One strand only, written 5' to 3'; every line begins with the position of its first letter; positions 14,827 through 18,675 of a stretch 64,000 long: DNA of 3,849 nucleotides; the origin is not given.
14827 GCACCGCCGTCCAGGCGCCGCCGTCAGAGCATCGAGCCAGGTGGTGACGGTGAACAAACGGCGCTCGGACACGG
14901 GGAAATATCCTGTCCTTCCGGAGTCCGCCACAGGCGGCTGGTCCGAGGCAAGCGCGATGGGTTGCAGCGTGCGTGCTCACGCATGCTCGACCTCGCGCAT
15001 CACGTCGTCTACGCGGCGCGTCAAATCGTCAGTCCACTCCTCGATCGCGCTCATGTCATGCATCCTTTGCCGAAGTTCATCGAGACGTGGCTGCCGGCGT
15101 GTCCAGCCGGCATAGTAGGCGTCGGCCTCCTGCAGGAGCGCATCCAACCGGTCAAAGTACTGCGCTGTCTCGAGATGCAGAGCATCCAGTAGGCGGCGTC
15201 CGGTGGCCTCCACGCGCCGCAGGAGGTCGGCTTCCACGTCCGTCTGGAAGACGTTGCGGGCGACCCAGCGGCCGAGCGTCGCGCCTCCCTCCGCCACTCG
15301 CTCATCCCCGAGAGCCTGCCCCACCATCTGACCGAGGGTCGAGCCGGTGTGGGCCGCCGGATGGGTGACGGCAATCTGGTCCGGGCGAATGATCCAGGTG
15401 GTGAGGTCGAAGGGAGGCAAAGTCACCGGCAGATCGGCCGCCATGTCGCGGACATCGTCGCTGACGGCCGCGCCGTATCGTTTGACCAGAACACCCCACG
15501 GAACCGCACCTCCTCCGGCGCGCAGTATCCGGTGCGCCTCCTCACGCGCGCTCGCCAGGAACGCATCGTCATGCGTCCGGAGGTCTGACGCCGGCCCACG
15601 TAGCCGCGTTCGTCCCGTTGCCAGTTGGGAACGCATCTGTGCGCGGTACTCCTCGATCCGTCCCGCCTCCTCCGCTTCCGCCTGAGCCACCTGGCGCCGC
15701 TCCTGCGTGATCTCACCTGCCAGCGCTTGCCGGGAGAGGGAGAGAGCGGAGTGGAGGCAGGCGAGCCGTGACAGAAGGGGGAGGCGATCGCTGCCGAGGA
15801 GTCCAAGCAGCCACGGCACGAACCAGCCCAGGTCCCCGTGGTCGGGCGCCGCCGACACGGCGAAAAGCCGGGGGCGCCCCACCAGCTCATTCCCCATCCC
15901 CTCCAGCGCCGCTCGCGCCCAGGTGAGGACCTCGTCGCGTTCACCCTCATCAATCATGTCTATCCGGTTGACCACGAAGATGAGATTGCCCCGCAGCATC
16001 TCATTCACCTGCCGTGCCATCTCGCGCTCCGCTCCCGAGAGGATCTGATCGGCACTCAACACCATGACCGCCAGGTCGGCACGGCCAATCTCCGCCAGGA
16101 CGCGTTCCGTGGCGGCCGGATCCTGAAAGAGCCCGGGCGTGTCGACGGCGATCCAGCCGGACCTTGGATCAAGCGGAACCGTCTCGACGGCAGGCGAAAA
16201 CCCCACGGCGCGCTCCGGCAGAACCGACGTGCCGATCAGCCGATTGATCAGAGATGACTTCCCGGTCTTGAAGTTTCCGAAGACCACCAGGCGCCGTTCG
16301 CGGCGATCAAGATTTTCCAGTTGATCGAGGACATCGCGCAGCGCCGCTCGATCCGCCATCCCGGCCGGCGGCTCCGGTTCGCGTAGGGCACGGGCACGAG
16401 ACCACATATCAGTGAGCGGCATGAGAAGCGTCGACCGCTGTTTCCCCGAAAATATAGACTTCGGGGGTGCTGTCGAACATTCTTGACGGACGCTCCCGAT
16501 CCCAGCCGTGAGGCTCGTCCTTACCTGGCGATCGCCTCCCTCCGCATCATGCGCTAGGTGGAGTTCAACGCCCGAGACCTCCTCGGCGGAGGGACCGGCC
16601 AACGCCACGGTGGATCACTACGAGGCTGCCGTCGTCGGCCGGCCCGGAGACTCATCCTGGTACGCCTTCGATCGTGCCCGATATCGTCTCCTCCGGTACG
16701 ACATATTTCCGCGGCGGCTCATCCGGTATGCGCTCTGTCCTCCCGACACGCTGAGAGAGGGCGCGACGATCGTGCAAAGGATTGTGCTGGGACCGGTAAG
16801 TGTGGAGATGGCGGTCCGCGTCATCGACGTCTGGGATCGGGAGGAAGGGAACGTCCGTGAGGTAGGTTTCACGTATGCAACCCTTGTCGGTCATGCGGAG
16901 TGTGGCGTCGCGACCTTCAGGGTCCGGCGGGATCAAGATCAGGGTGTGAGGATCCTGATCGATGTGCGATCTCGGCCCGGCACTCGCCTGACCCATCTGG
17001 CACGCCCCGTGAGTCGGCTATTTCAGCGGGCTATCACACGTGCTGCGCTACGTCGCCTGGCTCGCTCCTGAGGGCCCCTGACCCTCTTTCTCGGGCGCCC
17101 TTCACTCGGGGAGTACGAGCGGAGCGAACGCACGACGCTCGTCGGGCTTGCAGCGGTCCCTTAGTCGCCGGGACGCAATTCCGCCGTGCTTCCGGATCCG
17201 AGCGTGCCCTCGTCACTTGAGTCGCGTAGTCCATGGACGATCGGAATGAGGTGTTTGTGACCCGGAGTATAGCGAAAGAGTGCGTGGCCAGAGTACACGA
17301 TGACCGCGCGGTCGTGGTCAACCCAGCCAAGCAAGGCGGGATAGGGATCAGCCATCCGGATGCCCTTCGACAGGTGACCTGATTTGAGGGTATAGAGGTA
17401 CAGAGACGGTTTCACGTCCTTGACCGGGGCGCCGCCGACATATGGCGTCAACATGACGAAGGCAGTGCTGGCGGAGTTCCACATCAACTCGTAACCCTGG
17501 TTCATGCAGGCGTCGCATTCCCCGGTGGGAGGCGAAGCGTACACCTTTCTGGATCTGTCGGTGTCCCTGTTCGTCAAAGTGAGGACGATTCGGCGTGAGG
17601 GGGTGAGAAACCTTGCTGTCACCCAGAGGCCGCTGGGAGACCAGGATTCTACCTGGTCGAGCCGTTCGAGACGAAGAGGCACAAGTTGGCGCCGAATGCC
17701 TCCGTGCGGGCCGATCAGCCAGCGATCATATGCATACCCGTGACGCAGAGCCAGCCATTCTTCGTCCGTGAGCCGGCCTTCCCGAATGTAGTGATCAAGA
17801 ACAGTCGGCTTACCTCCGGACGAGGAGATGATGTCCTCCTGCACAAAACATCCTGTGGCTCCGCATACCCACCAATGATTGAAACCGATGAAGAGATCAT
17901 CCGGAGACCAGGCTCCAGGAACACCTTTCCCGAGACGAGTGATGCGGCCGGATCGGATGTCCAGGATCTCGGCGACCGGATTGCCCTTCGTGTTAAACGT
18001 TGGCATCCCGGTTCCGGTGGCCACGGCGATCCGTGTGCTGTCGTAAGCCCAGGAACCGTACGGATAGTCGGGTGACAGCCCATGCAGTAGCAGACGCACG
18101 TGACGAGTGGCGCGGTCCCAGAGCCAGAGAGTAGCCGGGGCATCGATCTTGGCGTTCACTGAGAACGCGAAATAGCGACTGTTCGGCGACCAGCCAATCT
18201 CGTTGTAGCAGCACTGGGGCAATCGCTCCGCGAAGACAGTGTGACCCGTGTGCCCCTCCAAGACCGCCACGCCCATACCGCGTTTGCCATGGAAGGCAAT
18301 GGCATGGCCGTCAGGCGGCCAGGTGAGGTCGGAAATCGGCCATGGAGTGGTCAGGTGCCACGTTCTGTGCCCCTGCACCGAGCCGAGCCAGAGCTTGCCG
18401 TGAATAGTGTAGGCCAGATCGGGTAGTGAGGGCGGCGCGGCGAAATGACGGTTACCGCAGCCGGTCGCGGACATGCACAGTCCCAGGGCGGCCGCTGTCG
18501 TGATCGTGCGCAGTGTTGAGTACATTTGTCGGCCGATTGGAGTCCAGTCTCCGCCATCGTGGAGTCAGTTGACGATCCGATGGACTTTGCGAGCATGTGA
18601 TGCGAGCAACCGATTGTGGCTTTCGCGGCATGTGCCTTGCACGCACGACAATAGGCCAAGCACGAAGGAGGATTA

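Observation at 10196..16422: Three dynamin-like GTPases clustered with a soluble M48 metalloprotease: candidate membrane-remodelling or defence module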

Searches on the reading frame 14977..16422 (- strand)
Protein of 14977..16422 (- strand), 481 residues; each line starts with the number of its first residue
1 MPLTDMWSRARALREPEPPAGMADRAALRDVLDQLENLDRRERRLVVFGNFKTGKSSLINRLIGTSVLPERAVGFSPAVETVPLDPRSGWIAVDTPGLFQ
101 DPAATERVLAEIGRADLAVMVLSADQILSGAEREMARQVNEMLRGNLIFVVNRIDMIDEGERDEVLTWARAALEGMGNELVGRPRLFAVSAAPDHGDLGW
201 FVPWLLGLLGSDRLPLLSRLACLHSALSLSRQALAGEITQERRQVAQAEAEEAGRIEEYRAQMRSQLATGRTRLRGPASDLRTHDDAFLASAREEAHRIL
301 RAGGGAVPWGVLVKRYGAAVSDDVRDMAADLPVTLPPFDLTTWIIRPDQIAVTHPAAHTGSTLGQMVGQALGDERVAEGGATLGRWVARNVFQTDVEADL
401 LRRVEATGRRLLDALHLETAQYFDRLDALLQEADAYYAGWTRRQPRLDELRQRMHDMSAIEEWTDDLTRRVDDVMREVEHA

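Call 4: search_protein_families(library=pfam, proteins=[window:14977-16422:-], max_evalue=0.01)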
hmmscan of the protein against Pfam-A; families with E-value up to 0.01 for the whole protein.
window:14977-16422:- (481 aa): 4 families
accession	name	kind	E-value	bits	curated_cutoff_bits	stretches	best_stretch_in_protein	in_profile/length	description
PF00350.29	Dynamin_N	-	1.5e-10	41.8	27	1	45-72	1-28/168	Dynamin family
PF01926.29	MMR_HSR1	-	2.1e-09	37.9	21.9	1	45-152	2-112/113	50S ribosome-binding GTPase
PF00009.33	GTP_EFTU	-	1.2e-05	25.5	26.5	1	92-173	73-150/188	Elongation factor Tu GTP binding domain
PF04548.22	AIG1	-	0.00032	20.5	27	1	44-142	2-110/212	AIG1 family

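Call 5: search_protein_families(library=padloc, proteins=[window:14977-16422:-], max_evalue=0.01)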
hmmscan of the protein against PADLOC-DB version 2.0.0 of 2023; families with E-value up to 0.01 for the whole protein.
window:14977-16422:- (481 aa): 2 families
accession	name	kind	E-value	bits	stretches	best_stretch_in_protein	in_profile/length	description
PDLC03839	LeoA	-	7.3e-19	66.2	1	33-299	47-325/559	-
PDLC04140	mad8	-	0.007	13.9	0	41-108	26-70/314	mads_8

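Call 24: search_solved_structures(query=window:14977-16422:-, max_evalue=0.01)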
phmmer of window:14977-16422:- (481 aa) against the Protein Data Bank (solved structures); distinct sequences matched with E-value up to 0.01: 17.
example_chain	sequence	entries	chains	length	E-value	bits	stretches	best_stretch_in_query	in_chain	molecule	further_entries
7am2_BU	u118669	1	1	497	7.1e-08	34.9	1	40-166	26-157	GTPase Der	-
7aoi_XL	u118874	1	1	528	1.1e-07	34.2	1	40-178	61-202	GTP-binding protein, putative,mt-EngA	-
6yxx_EA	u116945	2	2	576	1.4e-07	33.9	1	41-178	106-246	mt-EngA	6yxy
5owv_C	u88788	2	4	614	4.9e-06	28.8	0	91-181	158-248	GTP-binding protein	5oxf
1mky_A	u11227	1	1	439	8.2e-05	24.8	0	44-161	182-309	Probable GTP-binding protein engA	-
2j68_A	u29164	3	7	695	0.00047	22.3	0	28-71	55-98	BACTERIAL DYNAMIN-LIKE PROTEIN | DYNAMIN FAMILY PROTEIN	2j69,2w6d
1xzp_A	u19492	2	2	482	0.0009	21.4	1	40-165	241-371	Probable tRNA modification GTPase trmE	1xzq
5lad_A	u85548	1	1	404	0.0013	20.9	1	43-160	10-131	Putative GTP-binding protein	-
3qq5_A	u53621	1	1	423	0.0013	20.8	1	43-160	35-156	Small GTP-binding protein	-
9kff_A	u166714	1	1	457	0.0046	19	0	92-164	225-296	Mitofusin FZO1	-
5kh0_A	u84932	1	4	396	0.005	18.9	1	45-160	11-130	Small GTP-binding protein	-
9kfd_A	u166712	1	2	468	0.005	18.9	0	92-164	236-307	Mitofusin FZO1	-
5go4_A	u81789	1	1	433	0.0051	18.9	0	36-70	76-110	Mitofusin-1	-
5gnt_A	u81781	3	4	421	0.0051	18.9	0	36-70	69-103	Mitofusin-1 | Mitofusin-1,Mitofusin-1 fusion protein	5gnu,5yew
5yew_A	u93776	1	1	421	0.0051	18.9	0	36-70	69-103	Mitofusin-1,Mitofusin-1 fusion protein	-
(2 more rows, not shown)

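Call 35: search_protein_families(library=ncbifam, proteins=[window:14977-16422:-], max_evalue=0.01)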
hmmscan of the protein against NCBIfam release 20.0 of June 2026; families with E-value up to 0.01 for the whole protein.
window:14977-16422:- (481 aa): 15 families
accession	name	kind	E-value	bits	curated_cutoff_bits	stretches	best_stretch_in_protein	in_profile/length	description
TIGR00231.1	small_GTP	domain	1e-09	38.4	42.5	1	42-164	3-127/164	GTP-binding protein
NF000908.1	PRK00089.1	equivalog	4.3e-09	36.1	237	1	47-163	8-130/291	GTPase Era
TIGR03594.1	GTPase_EngA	equivalog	2e-07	30.4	306.7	1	39-170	172-313/432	ribosome biogenesis GTPase Der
TIGR03918.1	GTP_HydF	equivalog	5.2e-07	28.9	325.55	1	44-162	9-133/392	[FeFe] hydrogenase H-cluster maturation GTPase HydF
NF049994.1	slr1306_fam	domain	1.8e-06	26.9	490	1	25-194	90-239/470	slr1306 family protein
NF002828.0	PRK03003.1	equivalog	2.8e-06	26.2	631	1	39-164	210-344/477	ribosome biogenesis GTPase Der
TIGR03597.1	GTPase_YqeH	equivalog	4.5e-06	26.1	297.4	1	26-106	140-223/361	ribosome biogenesis GTPase YqeH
NF052648.1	DynmDynABac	equivalog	9.9e-06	23.7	1600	1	32-70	600-638/1187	dynamin GTPase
NF007071.0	PRK09518.1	equivalog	1.8e-05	23.5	953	1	41-164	443-575/706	bifunctional cytidylate kinase/GTPase Der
TIGR00436.1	era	equivalog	3.6e-05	23.3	116.25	1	46-158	4-121/270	GTPase Era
TIGR03596.1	GTPase_YlqF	equivalog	0.00018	21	208.2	0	38-100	114-175/276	ribosome biogenesis GTPase YlqF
NF007368.0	PRK09866.1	equivalog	0.00049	18.5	1146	1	33-72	60-99/742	clamp-binding protein CrfC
TIGR02528.1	EutP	subfamily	0.0038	17.5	138.35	1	44-164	2-108/142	EutP/PduV family microcompartment system protein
NF003255.0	PRK04213.1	equivalog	0.0045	16.3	164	0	39-97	6-61/204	GTP-binding protein EngB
TIGR00450.1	mnmE_trmE_thdF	equivalog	0.0081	15.3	252.6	0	26-63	191-230/446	tRNA uridine-5-carboxymethylaminomethyl(34) synthesis GTPase MnmE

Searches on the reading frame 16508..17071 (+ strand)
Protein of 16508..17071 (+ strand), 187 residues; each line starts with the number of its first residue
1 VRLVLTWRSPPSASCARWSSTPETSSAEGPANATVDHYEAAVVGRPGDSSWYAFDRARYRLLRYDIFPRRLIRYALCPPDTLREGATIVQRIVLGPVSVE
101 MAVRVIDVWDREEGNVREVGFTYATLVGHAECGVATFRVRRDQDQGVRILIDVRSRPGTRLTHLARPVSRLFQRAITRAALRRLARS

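Call 4: search_protein_families(library=pfam, proteins=[window:16508-17071:+], max_evalue=0.01)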
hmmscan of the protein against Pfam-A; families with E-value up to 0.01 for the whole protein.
window:16508-17071:+ (187 aa): 1 family
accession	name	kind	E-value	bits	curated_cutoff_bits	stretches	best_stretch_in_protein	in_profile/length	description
PF09348.15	DUF1990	-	1.2e-27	97.4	23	1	25-182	9-156/157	Domain of unknown function (DUF1990)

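Call 49: search_protein_families(library=padloc, proteins=[window:16508-17071:+], max_evalue=0.001)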
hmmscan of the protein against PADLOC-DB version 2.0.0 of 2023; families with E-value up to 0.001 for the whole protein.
window:16508-17071:+ (187 aa): 0 families

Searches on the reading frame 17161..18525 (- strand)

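Call 4: search_protein_families(library=pfam, proteins=[window:17161-18525:-], max_evalue=0.01)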
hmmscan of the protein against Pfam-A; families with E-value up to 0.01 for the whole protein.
window:17161-18525:- (454 aa): 1 family
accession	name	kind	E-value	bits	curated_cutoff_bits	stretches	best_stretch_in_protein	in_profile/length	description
PF12894.13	ANAPC4_WD40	-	0.006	17.2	22.9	0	42-113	16-89/91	Anaphase-promoting complex subunit 4 WD40 domain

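Call 35: search_protein_families(library=ncbifam, proteins=[window:17161-18525:-], max_evalue=0.01)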
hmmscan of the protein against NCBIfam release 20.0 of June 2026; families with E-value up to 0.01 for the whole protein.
window:17161-18525:- (454 aa): 0 families

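Call 49: search_protein_families(library=padloc, proteins=[window:17161-18525:-], max_evalue=0.001)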
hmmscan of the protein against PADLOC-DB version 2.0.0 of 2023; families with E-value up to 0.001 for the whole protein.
window:17161-18525:- (454 aa): 0 families
